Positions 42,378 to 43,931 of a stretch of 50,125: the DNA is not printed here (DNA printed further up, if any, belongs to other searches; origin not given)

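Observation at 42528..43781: Regulator made of four tandem GntR winged-helix domains with no effector domain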

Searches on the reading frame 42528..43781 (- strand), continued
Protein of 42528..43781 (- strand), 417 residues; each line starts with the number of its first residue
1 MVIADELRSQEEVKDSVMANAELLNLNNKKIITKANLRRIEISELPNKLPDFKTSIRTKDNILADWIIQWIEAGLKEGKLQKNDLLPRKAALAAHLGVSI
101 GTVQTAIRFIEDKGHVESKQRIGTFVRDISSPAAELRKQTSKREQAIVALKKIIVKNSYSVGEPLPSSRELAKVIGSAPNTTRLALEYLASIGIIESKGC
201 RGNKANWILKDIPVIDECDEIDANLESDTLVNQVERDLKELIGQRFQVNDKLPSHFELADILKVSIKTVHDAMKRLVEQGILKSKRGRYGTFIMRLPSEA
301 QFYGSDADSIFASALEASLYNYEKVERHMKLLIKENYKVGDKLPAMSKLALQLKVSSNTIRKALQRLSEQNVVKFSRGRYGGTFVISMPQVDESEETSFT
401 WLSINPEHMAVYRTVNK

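Call 16: find_related_loci(query=A2, collection=genome_contigs, flank=6000)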
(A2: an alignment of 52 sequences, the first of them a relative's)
Query A2 (417 aa) in genome_contigs; peptide patterns used: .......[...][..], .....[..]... (x = any residue, [..] = any of these).
175 stretches matched a pattern; 131 encode a relative of the query (tblastn E <= 1e-3); the best 80 are kept; 80 distinct loci.
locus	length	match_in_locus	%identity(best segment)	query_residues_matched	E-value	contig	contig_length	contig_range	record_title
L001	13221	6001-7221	75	7-414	0e+0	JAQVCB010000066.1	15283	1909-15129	MAG: Candidatus Gastranaerophilales bacterium isolate STD2_79 NODE_14541_length_15283_cov_5.263526_Sandtown_D2, whole ge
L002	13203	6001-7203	72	15-414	0e+0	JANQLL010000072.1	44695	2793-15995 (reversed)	MAG: Candidatus Gastranaerophilales bacterium isolate PL25a_bin.58 k99_1469354, whole genome shotgun sequence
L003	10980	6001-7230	68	1-412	0e+0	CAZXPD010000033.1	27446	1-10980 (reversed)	MAG TPA_asm: uncultured Gammaproteobacteria bacterium isolate binchicken_co20_413 genome assembly, contig: NODE_3632_len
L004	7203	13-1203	69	22-417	1e-179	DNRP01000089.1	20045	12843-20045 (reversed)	MAG TPA_asm: Cyanobacteria bacterium UBA9971 contig_18307, whole genome shotgun sequence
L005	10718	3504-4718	62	9-414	6e-169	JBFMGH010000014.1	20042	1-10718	MAG: Cyanobacteriota bacterium isolate MAG292 MAG292_14, whole genome shotgun sequence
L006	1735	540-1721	64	22-414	0e+0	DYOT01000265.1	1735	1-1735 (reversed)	MAG TPA_asm: Candidatus Caenarcanum sp. isolate SulCav_GS09_5_35_39 SulCav_GS09_5_112996_length_1735_cov_20_272619, whol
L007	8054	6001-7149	62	32-412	1e-155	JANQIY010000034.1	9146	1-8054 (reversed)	MAG: Candidatus Gastranaerophilales bacterium isolate PL24a_bin.9 k99_898317, whole genome shotgun sequence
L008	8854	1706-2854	59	32-417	1e-154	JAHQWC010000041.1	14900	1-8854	MAG: Vampirovibrio sp. isolate MAG.114 Posi_114-P26154, whole genome shotgun sequence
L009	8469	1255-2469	58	9-413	2e-154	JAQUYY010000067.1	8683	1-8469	MAG: Candidatus Gastranaerophilales bacterium isolate STD2_248 NODE_32871_length_8683_cov_2.703366_Sandtown_D2, whole ge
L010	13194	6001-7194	59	16-413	6e-154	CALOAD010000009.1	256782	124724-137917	MAG: Candidatus Gastranaerophilales bacterium isolate LOGT_bin.0241 genome assembly, contig: contig_53742, whole genome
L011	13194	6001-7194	58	15-413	2e-153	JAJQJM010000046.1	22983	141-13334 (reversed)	MAG: Vampirovibrio sp. isolate C_No_T20_B_bin.46 scaffold_1406, whole genome shotgun sequence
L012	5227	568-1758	60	17-416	8e-155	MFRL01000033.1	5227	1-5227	MAG: Candidatus Melainabacteria bacterium GWF2_37_15 gwf2_scaffold_18870, whole genome shotgun sequence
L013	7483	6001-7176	57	22-414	3e-152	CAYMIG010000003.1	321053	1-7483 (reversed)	MAG TPA_asm: uncultured Vampirovibrionales bacterium isolate SRP290908_co2_77 genome assembly, contig: NODE_19_length_32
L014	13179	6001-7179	58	13-413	4e-152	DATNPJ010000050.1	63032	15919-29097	MAG TPA_asm: Coleofasciculaceae cyanobacterium isolate SMAG_U16478 k141_1971372, whole genome shotgun sequence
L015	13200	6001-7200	57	15-416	2e-151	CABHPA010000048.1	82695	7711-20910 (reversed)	MAG: Candidatus Melainabacteria bacterium isolate Melainabacteria_sp_nbed3b74 genome assembly, contig: NODE_905_length_8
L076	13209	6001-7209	50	32-417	7e-124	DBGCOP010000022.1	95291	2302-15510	MAG TPA_asm: Candidatus Limenecus sp. isolate MAG11515 contig22, whole genome shotgun sequence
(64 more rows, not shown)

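Call 20: find_encoding_contigs(protein=P0003, flank=5000, max_places=3)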
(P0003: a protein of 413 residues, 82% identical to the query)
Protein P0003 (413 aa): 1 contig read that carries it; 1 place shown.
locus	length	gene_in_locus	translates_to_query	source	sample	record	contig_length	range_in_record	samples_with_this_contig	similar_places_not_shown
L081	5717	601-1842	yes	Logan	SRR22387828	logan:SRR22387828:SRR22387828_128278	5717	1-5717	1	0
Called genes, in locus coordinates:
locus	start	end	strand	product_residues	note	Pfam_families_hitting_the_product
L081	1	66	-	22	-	?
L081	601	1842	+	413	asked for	PF13545:HTH_Crp_2 (faint), PF00392:GntR, PF05732:RepL (faint), PF14394:DUF4423 (faint), PF01325:Fe_dep_repress (faint), PF14502:HTH_41, PF00392:GntR, PF14502:HTH_41 (weak), +11 more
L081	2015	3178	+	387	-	PF24885:TPR_NPHP3, PF13424:TPR_12, PF13424:TPR_12, PF13374:TPR_10 (weak), PF13424:TPR_12, PF17874:TPR_MalT, PF24885:TPR_NPHP3 (weak), PF13424:TPR_12, +10 more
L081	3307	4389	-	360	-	PF02463:SMC_N, PF03215:Rad17 (weak), PF00005:ABC_tran, PF13304:AAA_21 (faint), PF17912:OB_MalK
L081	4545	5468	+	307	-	PF06574:FAD_syn, PF01687:Flavokinase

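Call 21: find_encoding_contigs(protein=P0005, flank=6000, max_places=3)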
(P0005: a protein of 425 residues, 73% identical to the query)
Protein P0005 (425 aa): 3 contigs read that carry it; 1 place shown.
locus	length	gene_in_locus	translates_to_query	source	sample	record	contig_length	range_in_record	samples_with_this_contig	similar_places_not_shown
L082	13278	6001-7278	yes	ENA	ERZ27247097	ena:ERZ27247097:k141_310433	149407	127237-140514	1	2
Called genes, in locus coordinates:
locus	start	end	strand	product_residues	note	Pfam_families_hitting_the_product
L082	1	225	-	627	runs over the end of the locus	PF02465:FliD_N, PF07195:FliD_C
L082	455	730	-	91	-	PF00216:Bac_DNA_binding, PF18291:HU-HIG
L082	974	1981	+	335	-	PF25063:ARM_TT21_C (weak), PF23914:TPR_CcmH_CycH, PF13431:TPR_17 (weak), PF13414:TPR_11, PF13431:TPR_17, PF00515:TPR_1, PF07719:TPR_2 (weak), PF13414:TPR_11, +12 more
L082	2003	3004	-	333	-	-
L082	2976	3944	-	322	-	-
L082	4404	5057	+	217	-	PF07670:Gate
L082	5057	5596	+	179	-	PF07670:Gate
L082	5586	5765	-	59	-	-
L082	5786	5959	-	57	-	-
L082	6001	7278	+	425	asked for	PF01325:Fe_dep_repress (faint), PF13545:HTH_Crp_2 (faint), PF13730:HTH_36 (faint), PF00392:GntR (weak), PF14502:HTH_41 (weak), PF00392:GntR, PF13412:HTH_24 (weak), PF00392:GntR, +11 more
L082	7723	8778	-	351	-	PF00294:PfkB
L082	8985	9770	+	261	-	PF02578:Cu-oxidase_4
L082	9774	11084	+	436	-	PF25948:DUF7986, PF02810:SEC-C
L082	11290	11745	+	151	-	-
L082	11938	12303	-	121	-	PF01844:HNH (weak)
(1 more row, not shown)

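Call 23: predict_structure(alignment_id=A2)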
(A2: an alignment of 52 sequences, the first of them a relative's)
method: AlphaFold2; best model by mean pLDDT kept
length: 417 residues; sequences in the alignment: 52
mean_pLDDT: 78.9   pTM: 0.57
mean pLDDT of the five models: 78.9, 77.1, 77.1, 76.9, 76.3
residues with pLDDT >= 90: 130; 70-90: 189; 50-70: 45; < 50: 53
segments of 3 or more residues with pLDDT < 50: 1-21, 302-312, 314-320, 400-405, 415-417
pLDDT, mean of each block of 10 residues (from residue 1): 41 40 61 80 87 82 92 90 91 93 92 87 84 72 87 90 89 89 89 81 71 73 64 89 89 90 89 91 84 79 46 48 81 91 92 85 93 91 92 57 48 50
secondary structure, 60 per line:
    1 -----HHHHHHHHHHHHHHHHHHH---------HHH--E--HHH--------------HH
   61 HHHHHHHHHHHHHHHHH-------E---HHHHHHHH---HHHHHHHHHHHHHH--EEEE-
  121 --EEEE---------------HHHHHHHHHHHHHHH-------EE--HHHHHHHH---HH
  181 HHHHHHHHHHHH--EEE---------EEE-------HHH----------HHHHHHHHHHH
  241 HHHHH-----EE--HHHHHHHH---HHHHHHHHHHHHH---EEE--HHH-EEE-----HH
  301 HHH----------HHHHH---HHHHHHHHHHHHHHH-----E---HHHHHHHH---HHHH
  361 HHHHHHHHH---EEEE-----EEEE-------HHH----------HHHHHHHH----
elements in order: H6-24 H59-77 H89-96 H100-113 E116-119 E123-126 H142-156 H168-175 H179-192 E195-197 E207-209 H230-245 H255-262 H266-278 E282-284 E291-293 H299-303 H314-318 H322-336 H346-353 H357-369 E373-376 E382-385 H406-413
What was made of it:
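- Checked: The AlphaFold2 model (pLDDT 78.9, pTM 0.57) shows four helix-helix-helix-strand-strand winged-helix units at about residues 59-126, 142-209, 230-293 and 322-385 (call 23).
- The AF2 model shows four wHTH units (call 23). pTM is 0.57, so the arrangement of the domains is uncertain (call 23).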

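Call 24: search_protein_representatives(protein=window:42528-43781:-)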
Query: 417 residues. Proteins with E-value up to 0.001 (for the whole library): 533; up to 1e-10: 135; up to 1e-30: 61. The best 150 are listed.
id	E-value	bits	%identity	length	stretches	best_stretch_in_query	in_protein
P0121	4.2e-121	421.0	69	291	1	126-414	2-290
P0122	1.6e-115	402.6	53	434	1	17-397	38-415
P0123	3.2e-112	391.7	52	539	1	34-395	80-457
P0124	6.4e-106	371.0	58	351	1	98-398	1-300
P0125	8.1e-105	367.4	52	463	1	29-390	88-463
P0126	2.1e-98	346.3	50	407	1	37-386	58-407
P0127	2.8e-95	336.0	47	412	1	36-409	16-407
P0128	2.6e-94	332.8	45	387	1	31-416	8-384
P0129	8.1e-90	318.0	57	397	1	32-290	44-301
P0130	2.6e-84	299.9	41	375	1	34-408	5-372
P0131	1.5e-83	297.4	43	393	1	26-391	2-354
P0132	1.9e-83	297.1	42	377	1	39-406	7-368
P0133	8.2e-83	295.0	46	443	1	25-386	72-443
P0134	1.1e-79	284.7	42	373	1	33-409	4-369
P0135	1.0e-78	281.5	42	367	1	39-408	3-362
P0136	1.0e-74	268.4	41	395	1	29-413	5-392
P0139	6.0e-73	262.5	37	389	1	33-412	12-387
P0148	2.2e-62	227.8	36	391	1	31-409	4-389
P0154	1.5e-56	208.5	34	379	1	38-407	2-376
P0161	2.7e-47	178.1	30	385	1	34-412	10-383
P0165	1.2e-45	172.7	31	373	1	58-408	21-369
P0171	2.4e-39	151.9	33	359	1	45-410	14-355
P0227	2.6e-15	72.8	31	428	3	62-127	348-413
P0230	3.2e-14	69.2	26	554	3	44-215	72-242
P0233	8.6e-14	67.8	28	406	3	71-198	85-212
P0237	8.1e-13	64.6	30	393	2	75-379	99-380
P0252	6.7e-11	58.3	31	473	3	84-312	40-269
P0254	7.3e-11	58.2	30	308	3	62-195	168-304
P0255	1.0e-10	57.7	30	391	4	75-196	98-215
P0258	1.9e-10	56.8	32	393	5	68-199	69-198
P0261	4.2e-10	55.7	33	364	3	63-157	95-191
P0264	7.4e-10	54.9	26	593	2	84-390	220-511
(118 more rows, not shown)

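Call 26: list_cluster_members(proteins=[P0123, P0128, P0130, P0136, P0139, P0148, P0154, P0161, P0165, P0171])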
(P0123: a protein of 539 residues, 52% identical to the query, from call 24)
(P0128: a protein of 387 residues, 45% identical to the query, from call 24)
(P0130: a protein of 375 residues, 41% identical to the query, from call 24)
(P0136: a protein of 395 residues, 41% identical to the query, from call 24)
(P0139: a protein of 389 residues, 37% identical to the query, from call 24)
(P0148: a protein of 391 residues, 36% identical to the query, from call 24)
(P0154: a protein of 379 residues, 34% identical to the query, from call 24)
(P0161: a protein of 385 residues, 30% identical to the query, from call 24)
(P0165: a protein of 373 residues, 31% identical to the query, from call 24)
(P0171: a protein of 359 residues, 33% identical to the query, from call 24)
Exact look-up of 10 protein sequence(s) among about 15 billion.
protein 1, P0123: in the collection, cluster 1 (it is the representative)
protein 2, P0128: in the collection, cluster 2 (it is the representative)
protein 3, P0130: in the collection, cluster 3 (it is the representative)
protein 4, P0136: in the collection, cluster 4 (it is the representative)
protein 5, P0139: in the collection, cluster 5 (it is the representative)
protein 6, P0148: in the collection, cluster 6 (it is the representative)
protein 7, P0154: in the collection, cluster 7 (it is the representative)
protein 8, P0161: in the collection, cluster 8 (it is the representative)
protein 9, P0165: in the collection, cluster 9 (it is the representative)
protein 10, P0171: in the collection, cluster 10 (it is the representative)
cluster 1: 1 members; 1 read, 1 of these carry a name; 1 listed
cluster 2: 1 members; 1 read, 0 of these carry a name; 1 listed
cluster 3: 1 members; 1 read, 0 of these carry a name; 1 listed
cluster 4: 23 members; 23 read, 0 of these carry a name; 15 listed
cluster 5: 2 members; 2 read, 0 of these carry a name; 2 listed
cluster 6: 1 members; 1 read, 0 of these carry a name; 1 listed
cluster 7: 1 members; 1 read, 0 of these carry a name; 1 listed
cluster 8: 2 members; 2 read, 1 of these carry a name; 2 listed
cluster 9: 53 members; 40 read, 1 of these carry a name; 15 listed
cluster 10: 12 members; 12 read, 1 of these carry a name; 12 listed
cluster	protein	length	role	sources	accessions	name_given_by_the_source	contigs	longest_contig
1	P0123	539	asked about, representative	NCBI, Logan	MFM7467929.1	MAG: GntR family transcriptional regulator [Vampirovibrionales bacterium]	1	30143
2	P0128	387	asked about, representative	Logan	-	-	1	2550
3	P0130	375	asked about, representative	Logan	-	-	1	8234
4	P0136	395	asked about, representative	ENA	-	-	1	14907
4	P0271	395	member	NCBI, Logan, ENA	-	-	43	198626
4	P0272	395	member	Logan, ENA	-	-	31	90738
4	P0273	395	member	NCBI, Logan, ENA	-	-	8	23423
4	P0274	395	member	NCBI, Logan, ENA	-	-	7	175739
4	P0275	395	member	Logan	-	-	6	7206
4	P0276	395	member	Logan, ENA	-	-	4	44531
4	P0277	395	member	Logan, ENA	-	-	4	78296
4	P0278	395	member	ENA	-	-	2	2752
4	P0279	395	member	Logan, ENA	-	-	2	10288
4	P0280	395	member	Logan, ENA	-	-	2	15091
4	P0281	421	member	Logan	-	-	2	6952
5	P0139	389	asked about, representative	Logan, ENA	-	-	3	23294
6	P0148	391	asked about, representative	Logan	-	-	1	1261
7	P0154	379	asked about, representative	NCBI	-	-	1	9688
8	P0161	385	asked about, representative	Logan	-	-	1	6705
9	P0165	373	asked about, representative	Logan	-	-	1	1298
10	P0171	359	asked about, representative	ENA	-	-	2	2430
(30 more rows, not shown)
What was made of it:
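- Members at 30-45% identity are still Gastranaerophilales (calls 24, 26).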
